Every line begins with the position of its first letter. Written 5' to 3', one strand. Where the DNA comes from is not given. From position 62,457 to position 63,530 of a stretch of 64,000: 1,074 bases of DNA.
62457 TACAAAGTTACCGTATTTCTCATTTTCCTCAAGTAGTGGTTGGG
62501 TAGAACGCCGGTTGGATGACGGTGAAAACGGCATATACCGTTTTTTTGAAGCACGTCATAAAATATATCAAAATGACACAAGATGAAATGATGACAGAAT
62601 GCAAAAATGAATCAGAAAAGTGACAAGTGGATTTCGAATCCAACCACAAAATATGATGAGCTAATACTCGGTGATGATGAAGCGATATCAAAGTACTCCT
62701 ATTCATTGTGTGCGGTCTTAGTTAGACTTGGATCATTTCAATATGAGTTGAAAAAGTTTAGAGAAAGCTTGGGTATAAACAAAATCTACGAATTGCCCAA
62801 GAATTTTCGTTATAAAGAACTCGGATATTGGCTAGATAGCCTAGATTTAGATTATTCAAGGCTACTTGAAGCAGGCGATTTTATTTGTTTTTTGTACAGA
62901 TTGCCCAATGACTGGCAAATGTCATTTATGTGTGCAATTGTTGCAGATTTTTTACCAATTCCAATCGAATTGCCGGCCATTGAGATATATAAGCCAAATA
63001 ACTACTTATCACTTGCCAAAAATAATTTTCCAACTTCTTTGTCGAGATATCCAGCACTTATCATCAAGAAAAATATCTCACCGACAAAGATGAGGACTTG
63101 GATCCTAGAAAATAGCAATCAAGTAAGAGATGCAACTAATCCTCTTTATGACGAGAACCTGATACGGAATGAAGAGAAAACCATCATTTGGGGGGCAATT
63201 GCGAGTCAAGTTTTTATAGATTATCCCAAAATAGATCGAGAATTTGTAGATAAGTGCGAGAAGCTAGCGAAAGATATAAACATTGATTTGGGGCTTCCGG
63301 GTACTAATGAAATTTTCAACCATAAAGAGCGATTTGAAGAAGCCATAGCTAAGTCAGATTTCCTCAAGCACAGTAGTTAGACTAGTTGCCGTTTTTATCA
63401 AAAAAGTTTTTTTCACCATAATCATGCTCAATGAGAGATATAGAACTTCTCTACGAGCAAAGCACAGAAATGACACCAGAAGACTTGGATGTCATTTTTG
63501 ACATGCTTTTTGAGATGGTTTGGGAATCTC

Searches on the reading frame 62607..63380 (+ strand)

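Call 3: search_protein_families(library=pfam, proteins=[window:62607-63380:+], max_evalue=0.1)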
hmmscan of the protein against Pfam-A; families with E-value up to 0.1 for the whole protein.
window:62607-63380:+ (257 aa): 1 family
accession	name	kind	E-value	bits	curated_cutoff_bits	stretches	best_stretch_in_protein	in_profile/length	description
PF02275.23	CBAH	-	0.091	12.8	20.4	0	134-189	75-131/316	Linear amide C-N hydrolases, choloylglycine hydrolase family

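Call 4: search_protein_families(library=padloc, proteins=[window:62607-63380:+], max_evalue=0.1)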
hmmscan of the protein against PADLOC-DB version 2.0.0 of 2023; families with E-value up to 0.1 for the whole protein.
window:62607-63380:+ (257 aa): 0 families

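Call 5: search_protein_families(library=ncbifam, proteins=[window:62607-63380:+], max_evalue=0.1)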
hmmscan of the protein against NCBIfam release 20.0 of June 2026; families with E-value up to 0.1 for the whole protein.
window:62607-63380:+ (257 aa): 0 families

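Call 8: search_protein_families(library=phrogs, proteins=[window:62607-63380:+], max_evalue=0.1)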
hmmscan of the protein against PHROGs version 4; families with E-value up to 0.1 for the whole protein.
window:62607-63380:+ (257 aa): 0 families
